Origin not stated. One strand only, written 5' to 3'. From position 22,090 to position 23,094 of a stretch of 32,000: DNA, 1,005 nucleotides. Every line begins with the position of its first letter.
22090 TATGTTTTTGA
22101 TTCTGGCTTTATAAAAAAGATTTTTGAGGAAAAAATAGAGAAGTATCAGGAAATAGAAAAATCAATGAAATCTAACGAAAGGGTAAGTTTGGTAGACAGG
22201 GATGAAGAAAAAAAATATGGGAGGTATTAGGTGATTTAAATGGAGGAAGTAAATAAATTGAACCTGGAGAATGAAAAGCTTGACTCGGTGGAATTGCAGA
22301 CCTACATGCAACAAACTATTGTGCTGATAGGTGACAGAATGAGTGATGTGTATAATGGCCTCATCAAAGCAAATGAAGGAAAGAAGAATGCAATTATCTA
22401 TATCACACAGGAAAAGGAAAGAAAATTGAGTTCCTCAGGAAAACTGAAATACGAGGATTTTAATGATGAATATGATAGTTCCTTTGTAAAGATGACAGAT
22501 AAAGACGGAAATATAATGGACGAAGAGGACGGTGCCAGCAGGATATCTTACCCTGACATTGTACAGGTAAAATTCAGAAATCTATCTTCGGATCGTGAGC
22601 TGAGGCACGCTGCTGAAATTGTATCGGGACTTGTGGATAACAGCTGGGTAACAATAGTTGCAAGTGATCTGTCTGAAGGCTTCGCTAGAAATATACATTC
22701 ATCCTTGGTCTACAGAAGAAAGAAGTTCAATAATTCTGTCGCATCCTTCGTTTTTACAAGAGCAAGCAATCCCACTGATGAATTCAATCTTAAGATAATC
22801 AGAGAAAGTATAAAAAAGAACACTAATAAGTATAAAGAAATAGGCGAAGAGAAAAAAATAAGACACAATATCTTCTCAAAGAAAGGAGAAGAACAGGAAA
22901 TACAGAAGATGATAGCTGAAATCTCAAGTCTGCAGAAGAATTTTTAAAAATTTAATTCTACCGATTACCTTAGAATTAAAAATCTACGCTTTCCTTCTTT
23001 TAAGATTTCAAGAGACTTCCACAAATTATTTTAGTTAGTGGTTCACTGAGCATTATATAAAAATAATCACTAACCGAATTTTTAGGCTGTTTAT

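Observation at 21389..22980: Orphan two-gene cassette: double-RHH DNA-binding protein SD-coupled to a 235-aa protein of unrecognised family, behind a 420-bp AT-rich spacer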

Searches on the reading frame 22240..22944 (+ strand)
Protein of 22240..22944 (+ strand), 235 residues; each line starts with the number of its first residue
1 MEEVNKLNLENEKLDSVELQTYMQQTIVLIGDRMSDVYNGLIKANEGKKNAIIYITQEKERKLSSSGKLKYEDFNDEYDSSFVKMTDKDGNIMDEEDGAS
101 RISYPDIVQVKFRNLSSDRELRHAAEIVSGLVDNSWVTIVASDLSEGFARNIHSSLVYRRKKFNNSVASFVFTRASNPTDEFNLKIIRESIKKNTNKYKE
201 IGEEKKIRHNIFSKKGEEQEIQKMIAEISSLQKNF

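Call 8: search_protein_families(library=pfam, proteins=[window:22240-22944:+], max_evalue=1)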
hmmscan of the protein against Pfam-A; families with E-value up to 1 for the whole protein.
window:22240-22944:+ (235 aa): 2 families
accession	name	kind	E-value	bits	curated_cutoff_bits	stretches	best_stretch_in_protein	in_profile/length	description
PF25022.1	NPHP3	-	0.031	14.7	33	0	39-102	87-146/160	Nephrocystin-3 domain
PF23648.1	DUF7147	-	0.14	13.2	27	0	23-66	1-46/125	Domain of unknown function (DUF7147)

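Call 9: search_protein_families(library=ncbifam, proteins=[window:22240-22944:+], max_evalue=1)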
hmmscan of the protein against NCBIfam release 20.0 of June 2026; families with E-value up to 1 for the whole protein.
window:22240-22944:+ (235 aa): 1 family
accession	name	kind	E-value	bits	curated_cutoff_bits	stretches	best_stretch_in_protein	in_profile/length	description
NF041394.1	GtaseAglG_Halo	equivalog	0.025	13.9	440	1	11-66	19-73/304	glucosyl-dolichyl phosphate glucuronosyltransferase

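Call 10: search_protein_families(library=padloc, proteins=[window:22240-22944:+], max_evalue=1)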
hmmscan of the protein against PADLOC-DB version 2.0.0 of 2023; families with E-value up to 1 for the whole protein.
window:22240-22944:+ (235 aa): 0 families

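Call 11: search_protein_families(library=phrogs, proteins=[window:22240-22944:+], max_evalue=1)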
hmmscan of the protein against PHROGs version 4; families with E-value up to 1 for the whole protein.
window:22240-22944:+ (235 aa): 3 families
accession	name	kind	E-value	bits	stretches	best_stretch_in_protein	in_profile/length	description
phrog_11770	-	unknown function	0.17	12.8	1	46-85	34-71/73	-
phrog_31164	-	unknown function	0.22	12.5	1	103-144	15-56/82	-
phrog_15519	-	unknown function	0.51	11.2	1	165-217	82-137/146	-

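Call 12: find_homologous_proteins(query=window:22240-22944:+, max_evalue=0.01)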
Query window:22240-22944:+ (235 aa): 11 proteins with E <= 0.01 among 261 candidates.
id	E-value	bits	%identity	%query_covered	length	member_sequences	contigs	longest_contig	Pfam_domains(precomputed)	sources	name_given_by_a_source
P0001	2.5e-142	490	100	100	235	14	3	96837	-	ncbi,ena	-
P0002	5.9e-141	485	98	100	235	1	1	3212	-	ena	-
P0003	4.0e-139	479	97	100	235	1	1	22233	-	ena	-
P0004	1.4e-135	468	94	100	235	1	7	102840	-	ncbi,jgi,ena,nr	ncbi:MAG: hypothetical protein M1323_02885 [Candidatus Thermoplasmatota archaeon]|jgi:hypothetical p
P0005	3.5e-135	466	93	100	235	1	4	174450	-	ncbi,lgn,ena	-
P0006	7.5e-135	465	93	100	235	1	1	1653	-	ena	-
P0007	1.0e-133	462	92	100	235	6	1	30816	-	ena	-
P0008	5.6e-96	338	66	100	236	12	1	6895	-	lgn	-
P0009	2.4e-85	304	62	100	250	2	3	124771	-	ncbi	ncbi:MAG: hypothetical protein ACYCSO_03920 [Cuniculiplasma sp.]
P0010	9.7e-48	181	75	49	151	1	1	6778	-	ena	-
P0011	8.2e-47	178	40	100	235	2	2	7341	-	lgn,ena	-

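Call 13: search_solved_structures(query=window:22240-22944:+, max_evalue=10)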
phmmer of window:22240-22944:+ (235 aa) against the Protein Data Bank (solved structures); distinct sequences matched with E-value up to 10: 1.
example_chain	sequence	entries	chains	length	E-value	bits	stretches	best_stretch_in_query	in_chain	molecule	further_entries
3fn2_A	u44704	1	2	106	0.0023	21.1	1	39-100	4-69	Putative sensor histidine kinase domain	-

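Call 19: find_encoding_contigs(protein=P0009, flank=8000, max_places=3)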
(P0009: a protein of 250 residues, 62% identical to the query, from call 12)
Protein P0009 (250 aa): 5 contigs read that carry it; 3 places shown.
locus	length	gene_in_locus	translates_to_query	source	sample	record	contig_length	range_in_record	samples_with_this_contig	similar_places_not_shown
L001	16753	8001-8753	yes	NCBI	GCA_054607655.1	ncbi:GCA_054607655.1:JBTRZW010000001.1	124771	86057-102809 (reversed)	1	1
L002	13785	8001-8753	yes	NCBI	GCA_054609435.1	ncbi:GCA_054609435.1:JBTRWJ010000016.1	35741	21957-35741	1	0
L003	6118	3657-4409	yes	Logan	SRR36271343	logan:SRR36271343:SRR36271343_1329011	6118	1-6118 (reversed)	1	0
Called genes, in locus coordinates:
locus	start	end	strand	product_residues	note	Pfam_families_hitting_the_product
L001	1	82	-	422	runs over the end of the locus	PF00368:HMG-CoA_red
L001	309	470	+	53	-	-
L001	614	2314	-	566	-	PF00501:AMP-binding, PF13193:AMP-binding_C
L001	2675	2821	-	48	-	-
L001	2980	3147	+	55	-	-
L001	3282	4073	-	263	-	-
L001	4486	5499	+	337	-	PF00535:Glycos_transf_2, PF13641:Glyco_tranf_2_3 (faint)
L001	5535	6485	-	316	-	PF00753:Lactamase_B, PF23023:Anti-Pycsar_Apyc1, PF12706:Lactamase_B_2, PF16661:Lactamase_B_6 (weak), PF21221:B_lactamase-like_C (faint)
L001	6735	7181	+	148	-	-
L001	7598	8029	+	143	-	-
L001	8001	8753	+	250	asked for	-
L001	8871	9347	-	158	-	PF01948:PyrI, PF02748:PyrI_C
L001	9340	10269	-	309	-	PF02729:OTCace_N, PF00185:OTCace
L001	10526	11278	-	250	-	PF08704:GCD14, PF13847:Methyltransf_31 (faint), PF13649:Methyltransf_25 (weak)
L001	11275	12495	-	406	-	PF13660:DUF4147, PF05161:MOFRL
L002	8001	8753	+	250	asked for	-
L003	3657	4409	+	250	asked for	-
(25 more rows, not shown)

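Call 20: find_encoding_contigs(protein=P0011, flank=8000, max_places=3)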
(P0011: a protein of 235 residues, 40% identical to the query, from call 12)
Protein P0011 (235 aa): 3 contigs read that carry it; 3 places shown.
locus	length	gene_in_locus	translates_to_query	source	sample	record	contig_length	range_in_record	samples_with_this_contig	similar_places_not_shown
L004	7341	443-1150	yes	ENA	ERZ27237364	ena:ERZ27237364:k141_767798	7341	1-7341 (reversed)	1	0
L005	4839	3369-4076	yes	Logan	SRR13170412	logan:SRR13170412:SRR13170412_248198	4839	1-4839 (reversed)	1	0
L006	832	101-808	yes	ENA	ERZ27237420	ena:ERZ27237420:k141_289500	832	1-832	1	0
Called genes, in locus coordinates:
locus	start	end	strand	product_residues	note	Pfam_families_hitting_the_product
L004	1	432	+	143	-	?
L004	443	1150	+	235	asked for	-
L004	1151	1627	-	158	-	PF01948:PyrI, PF02748:PyrI_C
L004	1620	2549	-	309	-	PF02729:OTCace_N, PF00185:OTCace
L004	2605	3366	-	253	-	PF01135:PCMT, PF08704:GCD14, PF13847:Methyltransf_31, PF13649:Methyltransf_25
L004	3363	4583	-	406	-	PF13660:DUF4147, PF05161:MOFRL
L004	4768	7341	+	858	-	?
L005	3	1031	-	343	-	?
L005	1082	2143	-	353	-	PF08240:ADH_N, PF01262:AlaDh_PNT_C (weak), PF02826:2-Hacid_dh_C (weak), PF00107:ADH_zinc_N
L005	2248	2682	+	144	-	-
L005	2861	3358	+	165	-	-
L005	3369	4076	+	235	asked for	-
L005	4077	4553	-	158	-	PF01948:PyrI, PF02748:PyrI_C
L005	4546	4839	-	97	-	?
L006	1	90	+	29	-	?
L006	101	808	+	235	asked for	-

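Call 21: find_encoding_contigs(protein=P0008, flank=8000, max_places=2)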
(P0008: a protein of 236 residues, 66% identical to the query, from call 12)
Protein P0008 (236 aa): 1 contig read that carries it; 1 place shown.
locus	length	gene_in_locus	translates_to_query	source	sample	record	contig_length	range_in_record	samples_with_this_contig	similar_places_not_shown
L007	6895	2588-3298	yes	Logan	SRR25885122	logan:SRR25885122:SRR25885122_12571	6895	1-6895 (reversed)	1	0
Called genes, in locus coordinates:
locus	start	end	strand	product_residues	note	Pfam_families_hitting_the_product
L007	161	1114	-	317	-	PF00753:Lactamase_B, PF23023:Anti-Pycsar_Apyc1, PF12706:Lactamase_B_2 (weak)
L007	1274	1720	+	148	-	-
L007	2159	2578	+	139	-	-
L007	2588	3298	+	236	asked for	-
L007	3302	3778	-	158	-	PF01948:PyrI, PF02748:PyrI_C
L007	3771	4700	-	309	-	PF02729:OTCace_N, PF00185:OTCace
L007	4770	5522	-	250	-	PF08704:GCD14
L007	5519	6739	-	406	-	PF13660:DUF4147, PF05161:MOFRL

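Call 27: predict_structure(alignment_id=A2)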
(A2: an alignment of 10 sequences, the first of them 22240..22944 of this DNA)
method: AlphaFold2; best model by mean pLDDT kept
length: 235 residues; sequences in the alignment: 10
mean_pLDDT: 70.4   pTM: 0.71
mean pLDDT of the five models: 70.4, 55.6, 52.6, 51.6, 38.1
residues with pLDDT >= 90: 16; 70-90: 126; 50-70: 36; < 50: 57
segments of 3 or more residues with pLDDT < 50: 1-22, 62-79, 96-103, 204-212
pLDDT, mean of each block of 10 residues (from residue 1): 44 44 73 88 76 85 44 39 77 53 65 84 81 73 86 89 85 65 79 89 51 64 85 72
secondary structure, 60 per line:
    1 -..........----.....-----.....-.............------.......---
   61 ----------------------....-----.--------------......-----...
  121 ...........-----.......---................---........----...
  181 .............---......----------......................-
elements in order: H2-11 H16-20 E26-30 H32-44 E51-57 E83-86 E107-112 H118-131 E137-143 H147-162 E166-173 H178-193 E197-202 H213-234

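Call 30: search_protein_representatives(alignment_id=A2)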
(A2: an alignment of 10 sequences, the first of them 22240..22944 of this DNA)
Query: 10 sequences, 235 profile positions. Proteins with E-value up to 0.001 (for the whole library): 7; up to 1e-10: 6; up to 1e-30: 4. The best 7 are listed.
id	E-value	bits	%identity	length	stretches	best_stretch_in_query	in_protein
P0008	1.6e-121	420.5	-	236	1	1-235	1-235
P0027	1.2e-71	257.3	-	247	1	5-233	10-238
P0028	1.9e-69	250.0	-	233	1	1-235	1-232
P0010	2.5e-58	213.7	-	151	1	120-235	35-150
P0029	4.4e-18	82.0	-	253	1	7-223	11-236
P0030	1.2e-17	80.5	-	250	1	20-209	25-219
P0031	4.6e-07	45.9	-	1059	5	41-93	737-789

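Call 31: fold_search(model_id=the predicted structure, library=pdb)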
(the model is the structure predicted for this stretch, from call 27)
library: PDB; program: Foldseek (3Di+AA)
matches with E <= 10: 1665; with E <= 0.001: 0
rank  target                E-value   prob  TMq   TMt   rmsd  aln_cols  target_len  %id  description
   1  1rq7_B                1.0e-03  1.00  0.45  0.38   7.2       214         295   11  MYCOBACTERIUM TUBERCULOSIS FTSZ IN COMPLEX WITH GDP (released 2004-08-31)
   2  1uqu_B                1.1e-03  0.97  0.31  0.19   6.8       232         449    7  Trehalose-6-phosphate from E. coli bound with UDP-glucose. (released 2003-11-13)
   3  8hpt_B                1.1e-03  0.96  0.30  0.32   9.2       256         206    8  Structure of C5a-pep bound mouse C5aR1 in complex with Go (released 2023-10-18)
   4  8grw_B                1.2e-03  1.00  0.45  0.36   7.4       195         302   12  Spiroplasma melliferum FtsZ F224M bound to GDP (released 2023-09-06)
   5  5v68_E                1.3e-03  1.00  0.44  0.36   8.0       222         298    9  Crystal structure of cell division protein FtsZ from Mycobacterium tuberculosis bounded via the T9 loop (released 2017-03-29)
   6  2r6r                  1.4e-03  1.00  0.46  0.35   6.7       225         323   11  Aquifex aeolicus FtsZ (released 2007-10-16)
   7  6ym1_A                1.5e-03  1.00  0.47  0.38   7.6       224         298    8  Mycobacterium tuberculosis FtsZ in complex with GDP (released 2021-04-14)
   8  4kwe_B                1.7e-03  1.00  0.44  0.36   6.2       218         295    9  GDP-bound, double-stranded, curved FtsZ protofilament structure (released 2013-07-31)
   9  1rlu_B                1.9e-03  1.00  0.41  0.34   7.0       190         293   13  Mycobacterium tuberculosis FtsZ in complex with GTP-gamma-S (released 2004-08-31)
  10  3bc1_A                1.9e-03  0.84  0.27  0.31  11.3       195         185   12  Crystal Structure of the complex Rab27a-Slp2a (released 2008-09-02)
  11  6y1v_B                2.0e-03  1.00  0.46  0.37   7.2       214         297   10  Mycobacterium tuberculosis FtsZ-GTP-gamma-S in complex with 4-hydroxycoumarin (released 2021-06-09)
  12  6vih_B                2.2e-03  0.89  0.26  0.29  12.2       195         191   12  The ligand-free structure of mouse RABL3 (released 2020-04-08)
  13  2q1x_B                2.8e-03  1.00  0.46  0.39   6.9       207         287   12  Crystal Structure of cell division protein FtsZ from Mycobacterium tuberculosis in complex with citrate. (released 2008-05-06)
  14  1w5e_B                3.0e-03  1.00  0.52  0.39   6.2       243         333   14  FtsZ W319Y mutant, P1 (M. jannaschii) (released 2004-12-01)
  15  6vih_A                3.0e-03  0.90  0.29  0.34  10.6       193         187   11  The ligand-free structure of mouse RABL3 (released 2020-04-08)
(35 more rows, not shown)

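Call 41: search_solved_structures(query=A4, max_evalue=10, show_alignments=2)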
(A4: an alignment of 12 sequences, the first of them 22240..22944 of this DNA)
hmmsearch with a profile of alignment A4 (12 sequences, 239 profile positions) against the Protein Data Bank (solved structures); distinct sequences matched with E-value up to 10: 2.
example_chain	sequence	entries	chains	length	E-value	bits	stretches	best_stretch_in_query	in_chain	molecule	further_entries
7c7y_A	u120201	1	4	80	0.74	12.4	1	175-235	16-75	Uncharacterized protein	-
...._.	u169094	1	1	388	2.3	10.8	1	67-106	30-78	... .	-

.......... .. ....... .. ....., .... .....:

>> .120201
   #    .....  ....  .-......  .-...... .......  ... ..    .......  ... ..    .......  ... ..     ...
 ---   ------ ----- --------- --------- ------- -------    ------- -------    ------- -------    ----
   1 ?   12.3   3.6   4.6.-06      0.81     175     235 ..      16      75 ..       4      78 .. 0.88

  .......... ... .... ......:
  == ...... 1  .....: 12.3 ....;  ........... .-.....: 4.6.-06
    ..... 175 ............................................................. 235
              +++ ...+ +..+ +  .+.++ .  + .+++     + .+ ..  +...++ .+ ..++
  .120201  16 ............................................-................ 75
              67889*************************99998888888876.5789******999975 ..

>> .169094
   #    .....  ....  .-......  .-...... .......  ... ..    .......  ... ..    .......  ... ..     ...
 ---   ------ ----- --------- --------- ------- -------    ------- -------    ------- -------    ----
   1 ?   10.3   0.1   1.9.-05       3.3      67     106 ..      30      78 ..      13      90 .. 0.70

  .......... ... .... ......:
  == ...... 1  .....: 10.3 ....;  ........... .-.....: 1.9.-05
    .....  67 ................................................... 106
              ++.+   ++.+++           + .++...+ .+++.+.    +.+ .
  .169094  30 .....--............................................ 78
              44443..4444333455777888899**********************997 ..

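Call 42: search_protein_families(library=pfam, alignment_id=A4, max_evalue=10)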
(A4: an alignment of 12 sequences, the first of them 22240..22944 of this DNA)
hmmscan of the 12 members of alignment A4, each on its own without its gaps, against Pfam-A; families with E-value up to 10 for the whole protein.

A. member 1, window:22240-22944:+ (235 aa): 2 families
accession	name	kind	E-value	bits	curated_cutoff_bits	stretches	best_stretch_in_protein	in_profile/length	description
PF25022.1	NPHP3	-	0.031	14.7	33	1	39-102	87-146/160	Nephrocystin-3 domain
PF23648.1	DUF7147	-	0.14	13.2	27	1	23-66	1-46/125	Domain of unknown function (DUF7147)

B. families by the number of members that match (of 12 scanned): 15 families
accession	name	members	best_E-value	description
PF16133.10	DUF4844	2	0.033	Domain of unknown function (DUF4844)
PF12243.14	CTK3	1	0.0094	CTD kinase subunit gamma CTK3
PF08617.15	CGI-121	1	0.014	Kinase binding protein CGI-121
PF09015.16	NgoMIV_restric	1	0.014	NgoMIV restriction enzyme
PF16790.10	Phage_clamp_A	1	0.016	Bacteriophage clamp loader A subunit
PF23870.1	DUF7225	1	0.03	Domain of unknown function (DUF7225)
PF25022.1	NPHP3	1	0.031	Nephrocystin-3 domain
PF13848.12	Thioredoxin_6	1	0.044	Thioredoxin-like domain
PF10137.14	CAP12-PCTIR_TIR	1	0.058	CAP12/Pycsar effector protein, TIR domain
PF13838.12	Clathrin_H_link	1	0.085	Clathrin-H-link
PF00384.28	Molybdopterin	1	0.11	Molybdopterin oxidoreductase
PF12645.13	HTH_16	1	0.11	Helix-turn-helix domain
PF23648.1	DUF7147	1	0.14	Domain of unknown function (DUF7147)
PF24641.1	KH_DEAH11_2nd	1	0.19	DEAH11 eukaryotic type KH-domain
PF21433.2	M3K_C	1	0.2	Mevalonate-3-kinase, C-terminal domain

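Call 43: find_homologous_proteins(query=A4, max_evalue=0.01)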
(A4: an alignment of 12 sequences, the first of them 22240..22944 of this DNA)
Query A4 (12 sequences) (235 aa, profile of the alignment): 14 proteins with E <= 0.01 among 3938 candidates.
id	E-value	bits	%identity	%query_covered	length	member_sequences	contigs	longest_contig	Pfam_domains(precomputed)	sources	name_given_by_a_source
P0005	1.3e-102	360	93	100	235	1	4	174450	-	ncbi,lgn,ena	-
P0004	1.3e-102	360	94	100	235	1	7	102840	-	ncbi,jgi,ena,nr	ncbi:MAG: hypothetical protein M1323_02885 [Candidatus Thermoplasmatota archaeon]|jgi:hypothetical p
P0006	1.8e-102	360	93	100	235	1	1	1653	-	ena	-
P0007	5.0e-102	358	92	100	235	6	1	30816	-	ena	-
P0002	4.5e-101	355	98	100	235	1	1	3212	-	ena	-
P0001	8.3e-101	354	100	100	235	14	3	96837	-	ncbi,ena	-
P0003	1.5e-100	354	97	100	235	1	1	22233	-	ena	-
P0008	2.1e-96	340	66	100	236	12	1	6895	-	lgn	-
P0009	3.8e-95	336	62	100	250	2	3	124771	-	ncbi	ncbi:MAG: hypothetical protein ACYCSO_03920 [Cuniculiplasma sp.]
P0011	7.1e-89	315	40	100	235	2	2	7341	-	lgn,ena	-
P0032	1.1e-77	279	32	64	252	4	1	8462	-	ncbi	-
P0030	1.0e-76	276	30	67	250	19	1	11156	-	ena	-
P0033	1.1e-69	253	30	70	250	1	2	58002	-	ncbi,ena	-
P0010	2.3e-45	173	75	49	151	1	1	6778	-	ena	-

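Call 48: find_related_loci(query=A4, collection=genome_contigs, flank=6000)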
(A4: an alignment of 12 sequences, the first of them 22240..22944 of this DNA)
Query A4 (235 aa) in genome_contigs; peptide patterns used: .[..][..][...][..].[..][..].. (x = any residue, [..] = any of these).
13 stretches matched a pattern; 6 encode a relative of the query (tblastn E <= 1e-3); 6 distinct loci.
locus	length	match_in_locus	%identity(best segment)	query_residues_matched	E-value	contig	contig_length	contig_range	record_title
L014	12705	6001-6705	93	1-235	2e-148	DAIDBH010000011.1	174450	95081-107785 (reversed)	MAG TPA_asm: Thermoplasmatales archaeon isolate clean327 k141_6387, whole genome shotgun sequence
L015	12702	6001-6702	62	1-235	6e-96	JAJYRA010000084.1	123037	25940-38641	MAG: Thermoplasmata archaeon isolate DS4.bin88 NODE_40_length_123037_cov_3.221040, whole genome shotgun sequence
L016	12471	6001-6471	32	22-172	2e-19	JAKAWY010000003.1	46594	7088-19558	MAG: Thermoplasmata archaeon isolate YP4.bin8 NODE_1074_length_46594_cov_27.352594, whole genome shotgun sequence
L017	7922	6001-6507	30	16-179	2e-17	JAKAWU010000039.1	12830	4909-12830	MAG: Thermoplasmata archaeon isolate YP4.bin84 NODE_6838_length_12830_cov_6.582461, whole genome shotgun sequence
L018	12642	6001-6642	29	4-201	1e-16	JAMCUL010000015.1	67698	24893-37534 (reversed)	MAG: Thermoplasmatota archaeon isolate FK_Sedi_A_Bin.130 NODE_659_length_67698_cov_20.7612, whole genome shotgun sequenc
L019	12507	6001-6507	30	16-179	1e-15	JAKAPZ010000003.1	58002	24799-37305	MAG: Thermoplasmata archaeon isolate YF1.bin96 NODE_473_length_58002_cov_3.098661, whole genome shotgun sequence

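Call 60: predict_structure(alignment_id=A5)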
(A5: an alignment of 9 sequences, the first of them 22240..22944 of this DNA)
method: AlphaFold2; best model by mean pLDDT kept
length: 235 residues; sequences in the alignment: 9
mean_pLDDT: 72.2   pTM: 0.74
mean pLDDT of the five models: 72.2, 58.3, 55.2, 45.3, 35.9
residues with pLDDT >= 90: 33; 70-90: 117; 50-70: 31; < 50: 54
segments of 3 or more residues with pLDDT < 50: 2-19, 62-80, 95-99, 176-178, 204-212
pLDDT, mean of each block of 10 residues (from residue 1): 47 44 83 91 88 87 38 37 82 57 79 84 84 78 86 86 75 62 77 88 52 64 88 79
secondary structure, 60 per line:
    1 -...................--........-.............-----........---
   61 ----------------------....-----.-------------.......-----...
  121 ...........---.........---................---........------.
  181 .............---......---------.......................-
elements in order: H2-20 E23-30 H32-44 E50-57 E83-86 E106-112 H118-131 E135-143 H147-162 E166-173 H180-193 E197-202 H212-234

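Call 63: fold_search(model_id=the predicted structure, library=pdb)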
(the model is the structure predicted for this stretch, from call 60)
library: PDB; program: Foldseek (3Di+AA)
matches with E <= 10: 1651; with E <= 0.001: 6
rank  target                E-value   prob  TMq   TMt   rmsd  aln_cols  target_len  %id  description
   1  1w5e_B                3.3e-04  1.00  0.55  0.40   5.6       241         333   13  FtsZ W319Y mutant, P1 (M. jannaschii) (released 2004-12-01)
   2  7ojd                  5.1e-04  1.00  0.55  0.44   5.3       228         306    8  SaFtsZ(D46A) complexed with GDP (released 2022-03-02)
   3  1rlu_B                6.5e-04  1.00  0.48  0.40   5.8       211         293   11  Mycobacterium tuberculosis FtsZ in complex with GTP-gamma-S (released 2004-08-31)
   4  3v3t                  6.9e-04  1.00  0.43  0.35   6.9       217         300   11  Crystal structure of Clostridium botulinum phage c-st TubZ (released 2012-05-16)
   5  7ojb                  7.4e-04  1.00  0.55  0.43   5.2       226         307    9  SaFtsZ(R143K) complexed with GDP (released 2022-03-02)
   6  3zbq                  8.4e-04  1.00  0.47  0.37   9.0       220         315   14  Protofilament of TubZ from Bacteriophage PhiKZ (released 2013-04-03)
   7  6ym9_A                1.0e-03  1.00  0.49  0.39   5.9       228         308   10  Mycobacterium tuberculosis FtsZ in complex with GTP-gamma-S (released 2021-04-21)
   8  6ym1_A                1.1e-03  1.00  0.50  0.41   6.0       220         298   10  Mycobacterium tuberculosis FtsZ in complex with GDP (released 2021-04-14)
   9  6y1v_A                1.2e-03  1.00  0.50  0.40   5.3       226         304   10  Mycobacterium tuberculosis FtsZ-GTP-gamma-S in complex with 4-hydroxycoumarin (released 2021-06-09)
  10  1ofu_A                1.3e-03  1.00  0.46  0.37   6.3       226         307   10  Crystal structure of SulA:FtsZ from Pseudomonas aeruginosa (released 2003-06-19)
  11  6rvn                  1.4e-03  1.00  0.53  0.42   5.9       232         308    9  aFtsz-GDP-Wat (released 2020-02-19)
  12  1rq7_B                1.4e-03  1.00  0.44  0.36   6.3       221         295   12  MYCOBACTERIUM TUBERCULOSIS FTSZ IN COMPLEX WITH GDP (released 2004-08-31)
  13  4kwe_B                1.6e-03  1.00  0.49  0.40   5.3       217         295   10  GDP-bound, double-stranded, curved FtsZ protofilament structure (released 2013-07-31)
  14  6y1v_B                1.6e-03  1.00  0.45  0.37   6.3       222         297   11  Mycobacterium tuberculosis FtsZ-GTP-gamma-S in complex with 4-hydroxycoumarin (released 2021-06-09)
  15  7ohk                  2.0e-03  1.00  0.55  0.43   5.3       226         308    9  SaFtsZ complexed with GDP, BeF3- and Mg2+ (released 2022-03-02)
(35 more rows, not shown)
